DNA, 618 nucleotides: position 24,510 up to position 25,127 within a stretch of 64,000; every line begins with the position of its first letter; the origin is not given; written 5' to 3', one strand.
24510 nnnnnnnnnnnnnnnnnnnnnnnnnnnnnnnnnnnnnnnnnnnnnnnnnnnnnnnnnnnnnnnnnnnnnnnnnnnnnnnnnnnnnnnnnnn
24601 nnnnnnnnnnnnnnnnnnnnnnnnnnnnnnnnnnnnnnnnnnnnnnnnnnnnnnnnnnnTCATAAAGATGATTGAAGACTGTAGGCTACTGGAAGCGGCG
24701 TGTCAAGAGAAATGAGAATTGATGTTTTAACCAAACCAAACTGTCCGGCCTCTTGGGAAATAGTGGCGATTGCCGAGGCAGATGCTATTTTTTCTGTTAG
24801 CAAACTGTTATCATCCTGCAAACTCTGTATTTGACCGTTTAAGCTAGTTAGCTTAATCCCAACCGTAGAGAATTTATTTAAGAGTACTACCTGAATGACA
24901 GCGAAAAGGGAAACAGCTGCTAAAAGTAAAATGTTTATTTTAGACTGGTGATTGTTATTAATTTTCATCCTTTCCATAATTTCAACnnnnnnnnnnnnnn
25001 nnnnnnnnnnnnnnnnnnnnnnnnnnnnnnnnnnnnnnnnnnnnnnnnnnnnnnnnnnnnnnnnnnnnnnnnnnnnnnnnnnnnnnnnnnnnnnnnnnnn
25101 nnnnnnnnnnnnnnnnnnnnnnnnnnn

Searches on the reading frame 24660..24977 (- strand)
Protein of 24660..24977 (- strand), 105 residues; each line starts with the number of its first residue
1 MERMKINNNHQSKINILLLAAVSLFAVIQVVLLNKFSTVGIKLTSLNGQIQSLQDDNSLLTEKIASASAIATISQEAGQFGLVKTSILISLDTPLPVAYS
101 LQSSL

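Call 3: search_protein_families(library=pfam, proteins=[window:24660-24977:-], max_evalue=1)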
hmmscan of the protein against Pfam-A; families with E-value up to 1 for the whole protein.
window:24660-24977:- (105 aa): 3 families
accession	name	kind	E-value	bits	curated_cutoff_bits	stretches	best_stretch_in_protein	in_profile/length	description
PF10152.14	CCDC53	-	0.032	15.1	24.6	1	25-76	4-56/147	Subunit CCDC53 of WASH complex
PF03962.21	Mnd1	-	0.19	12.5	23.5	1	39-66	25-52/60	Mnd1 HTH domain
PF08738.15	Gon7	-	0.21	12.2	25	1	42-69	61-89/107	Gon7 family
